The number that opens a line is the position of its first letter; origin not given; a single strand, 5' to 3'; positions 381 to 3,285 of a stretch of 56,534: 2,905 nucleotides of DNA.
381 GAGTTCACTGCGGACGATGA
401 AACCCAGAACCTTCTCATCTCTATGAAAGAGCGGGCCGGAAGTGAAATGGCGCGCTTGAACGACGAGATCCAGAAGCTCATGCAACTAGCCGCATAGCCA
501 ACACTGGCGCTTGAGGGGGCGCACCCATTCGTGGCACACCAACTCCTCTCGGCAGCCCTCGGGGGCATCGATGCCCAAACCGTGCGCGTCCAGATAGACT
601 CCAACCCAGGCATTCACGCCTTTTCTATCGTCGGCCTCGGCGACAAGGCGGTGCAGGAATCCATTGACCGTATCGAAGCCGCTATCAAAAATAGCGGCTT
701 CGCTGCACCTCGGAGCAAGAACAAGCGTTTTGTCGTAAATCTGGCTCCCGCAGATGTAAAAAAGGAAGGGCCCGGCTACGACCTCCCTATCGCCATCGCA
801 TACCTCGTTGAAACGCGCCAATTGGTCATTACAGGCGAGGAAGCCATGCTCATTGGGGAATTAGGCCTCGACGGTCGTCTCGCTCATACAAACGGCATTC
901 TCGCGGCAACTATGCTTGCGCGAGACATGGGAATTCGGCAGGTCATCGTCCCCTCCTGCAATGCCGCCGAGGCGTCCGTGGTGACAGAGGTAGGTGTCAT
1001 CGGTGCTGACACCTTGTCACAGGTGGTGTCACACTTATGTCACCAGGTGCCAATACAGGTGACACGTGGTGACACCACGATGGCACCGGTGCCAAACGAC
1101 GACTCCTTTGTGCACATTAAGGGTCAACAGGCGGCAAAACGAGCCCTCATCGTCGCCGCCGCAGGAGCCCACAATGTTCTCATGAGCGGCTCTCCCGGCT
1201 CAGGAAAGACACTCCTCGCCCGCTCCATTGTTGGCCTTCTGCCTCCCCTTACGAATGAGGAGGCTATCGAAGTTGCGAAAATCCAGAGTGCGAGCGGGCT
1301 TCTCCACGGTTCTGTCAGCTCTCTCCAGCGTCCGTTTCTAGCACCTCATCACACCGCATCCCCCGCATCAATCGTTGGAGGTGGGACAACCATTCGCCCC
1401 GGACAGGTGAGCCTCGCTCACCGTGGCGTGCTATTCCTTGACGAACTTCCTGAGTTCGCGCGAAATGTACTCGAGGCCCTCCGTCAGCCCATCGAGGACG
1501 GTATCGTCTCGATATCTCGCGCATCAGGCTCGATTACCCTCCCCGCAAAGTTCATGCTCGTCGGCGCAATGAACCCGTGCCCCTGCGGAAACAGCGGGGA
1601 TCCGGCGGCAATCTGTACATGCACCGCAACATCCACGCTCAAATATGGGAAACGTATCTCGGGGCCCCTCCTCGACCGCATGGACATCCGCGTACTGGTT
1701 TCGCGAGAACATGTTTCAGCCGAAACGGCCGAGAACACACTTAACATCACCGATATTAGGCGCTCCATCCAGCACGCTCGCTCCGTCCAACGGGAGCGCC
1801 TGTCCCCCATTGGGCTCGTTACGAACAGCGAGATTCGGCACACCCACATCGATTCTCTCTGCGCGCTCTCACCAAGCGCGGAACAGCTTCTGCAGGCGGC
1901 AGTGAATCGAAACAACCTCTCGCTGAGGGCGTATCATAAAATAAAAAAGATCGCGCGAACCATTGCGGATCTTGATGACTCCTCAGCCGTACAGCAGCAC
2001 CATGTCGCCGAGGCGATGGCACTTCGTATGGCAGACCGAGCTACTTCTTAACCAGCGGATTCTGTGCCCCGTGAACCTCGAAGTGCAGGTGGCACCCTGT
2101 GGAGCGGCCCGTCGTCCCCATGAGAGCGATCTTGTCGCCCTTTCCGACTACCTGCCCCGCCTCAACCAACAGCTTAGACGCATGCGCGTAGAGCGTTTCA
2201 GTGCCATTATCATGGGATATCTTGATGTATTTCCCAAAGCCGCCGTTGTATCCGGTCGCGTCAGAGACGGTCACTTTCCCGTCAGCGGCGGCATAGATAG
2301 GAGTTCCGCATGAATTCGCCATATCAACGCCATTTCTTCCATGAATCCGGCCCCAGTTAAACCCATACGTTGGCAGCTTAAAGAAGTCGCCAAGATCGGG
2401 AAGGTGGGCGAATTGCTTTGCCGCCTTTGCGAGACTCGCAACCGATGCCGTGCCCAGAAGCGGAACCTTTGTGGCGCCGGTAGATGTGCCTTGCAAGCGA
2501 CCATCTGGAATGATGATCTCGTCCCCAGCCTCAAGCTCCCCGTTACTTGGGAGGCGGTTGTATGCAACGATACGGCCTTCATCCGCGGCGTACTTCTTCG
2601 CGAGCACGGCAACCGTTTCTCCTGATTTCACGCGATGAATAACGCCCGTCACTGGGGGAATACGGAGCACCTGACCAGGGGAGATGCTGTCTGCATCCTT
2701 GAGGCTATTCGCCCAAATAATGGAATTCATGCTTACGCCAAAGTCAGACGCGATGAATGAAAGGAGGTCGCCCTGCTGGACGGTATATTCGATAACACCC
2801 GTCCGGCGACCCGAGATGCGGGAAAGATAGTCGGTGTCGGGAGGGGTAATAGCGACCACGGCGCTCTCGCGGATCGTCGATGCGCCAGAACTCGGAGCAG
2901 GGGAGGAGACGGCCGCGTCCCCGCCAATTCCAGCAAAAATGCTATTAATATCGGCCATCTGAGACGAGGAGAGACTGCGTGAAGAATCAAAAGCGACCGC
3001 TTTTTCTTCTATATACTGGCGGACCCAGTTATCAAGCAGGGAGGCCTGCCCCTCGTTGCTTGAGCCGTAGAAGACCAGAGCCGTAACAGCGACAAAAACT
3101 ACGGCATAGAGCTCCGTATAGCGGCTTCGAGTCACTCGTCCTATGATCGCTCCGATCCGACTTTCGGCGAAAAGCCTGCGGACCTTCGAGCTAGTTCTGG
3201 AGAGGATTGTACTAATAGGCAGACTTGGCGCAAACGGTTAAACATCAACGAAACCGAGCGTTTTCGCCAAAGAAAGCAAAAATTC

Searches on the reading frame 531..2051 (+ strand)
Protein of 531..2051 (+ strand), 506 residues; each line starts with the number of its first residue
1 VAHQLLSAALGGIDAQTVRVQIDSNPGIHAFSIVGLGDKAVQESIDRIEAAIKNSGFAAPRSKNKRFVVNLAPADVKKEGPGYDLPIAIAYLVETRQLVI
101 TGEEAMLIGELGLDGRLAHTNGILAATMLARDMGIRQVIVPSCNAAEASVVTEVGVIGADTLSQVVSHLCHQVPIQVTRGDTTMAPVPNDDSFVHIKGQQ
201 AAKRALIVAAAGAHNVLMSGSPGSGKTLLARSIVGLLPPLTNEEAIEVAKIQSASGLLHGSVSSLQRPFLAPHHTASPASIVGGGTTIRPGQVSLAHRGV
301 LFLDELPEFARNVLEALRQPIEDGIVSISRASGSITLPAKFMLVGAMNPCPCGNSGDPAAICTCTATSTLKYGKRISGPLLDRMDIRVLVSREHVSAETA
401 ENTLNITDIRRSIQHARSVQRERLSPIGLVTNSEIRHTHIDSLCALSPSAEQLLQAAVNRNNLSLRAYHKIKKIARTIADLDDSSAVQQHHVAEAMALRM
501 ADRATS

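Call 33: search_protein_families(library=pfam, proteins=[window:531-2051:+], max_evalue=0.001)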
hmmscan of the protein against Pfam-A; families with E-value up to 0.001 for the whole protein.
window:531-2051:+ (506 aa): 9 families
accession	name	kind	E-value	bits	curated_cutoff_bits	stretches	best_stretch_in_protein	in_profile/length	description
PF01078.27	Mg_chelatase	-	5e-86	287.8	20.3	1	194-394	3-203/207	Magnesium chelatase, subunit ChlI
PF13541.12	ChlI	-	2.3e-36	124.8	27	1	20-144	1-121/121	Subunit ChlI of Mg-chelatase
PF13335.12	Mg_chelatase_C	-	1.1e-24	87.3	26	1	408-499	6-94/94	Magnesium chelatase, subunit ChlI C-terminal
PF00493.29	MCM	-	1.6e-08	34.3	23.3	1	211-350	55-174/224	MCM P-loop domain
PF07728.20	AAA_5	-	2e-08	34.8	22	1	297-358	66-133/139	AAA domain (dynein-related subfamily)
PF00158.32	Sigma54_activat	-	7.5e-06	26.2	20.2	1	206-325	15-121/168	Sigma-54 interaction domain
PF05362.19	Lon_C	-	1.4e-05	25.2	21.1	1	41-149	70-177/205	Lon protease (S16) C-terminal proteolytic domain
PF05496.18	RuvB_N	-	0.00016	21.9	27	0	294-346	81-138/159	Holliday junction DNA helicase RuvB P-loop domain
PF00004.35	AAA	-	0.00017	22.5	21.2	1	216-316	1-87/131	ATPase family associated with various cellular activities (AAA)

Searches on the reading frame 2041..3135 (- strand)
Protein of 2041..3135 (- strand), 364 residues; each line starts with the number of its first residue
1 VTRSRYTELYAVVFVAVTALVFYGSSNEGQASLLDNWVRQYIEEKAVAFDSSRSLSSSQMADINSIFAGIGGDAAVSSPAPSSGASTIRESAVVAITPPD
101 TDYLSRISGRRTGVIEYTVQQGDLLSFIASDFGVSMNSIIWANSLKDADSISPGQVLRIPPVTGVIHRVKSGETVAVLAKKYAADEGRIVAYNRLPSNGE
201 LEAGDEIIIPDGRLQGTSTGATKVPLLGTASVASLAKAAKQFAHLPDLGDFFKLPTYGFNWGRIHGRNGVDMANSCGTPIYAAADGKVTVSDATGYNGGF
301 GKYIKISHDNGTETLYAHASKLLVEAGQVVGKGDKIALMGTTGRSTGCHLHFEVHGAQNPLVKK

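Call 33: search_protein_families(library=pfam, proteins=[window:2041-3135:-], max_evalue=0.001)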
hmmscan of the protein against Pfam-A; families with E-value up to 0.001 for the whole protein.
window:2041-3135:- (364 aa): 3 families
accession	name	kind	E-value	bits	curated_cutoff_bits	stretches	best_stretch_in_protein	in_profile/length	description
PF01551.29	Peptidase_M23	-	1.4e-29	102.6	28.7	1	267-360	3-93/96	Peptidase family M23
PF01476.26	LysM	-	9.8e-23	80.3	20.9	2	117-160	1-43/43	LysM domain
PF23473.1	LysM3_LYK4_5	-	2.9e-09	37.3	29.3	1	116-153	4-40/48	LYK4/5 LysM3 domain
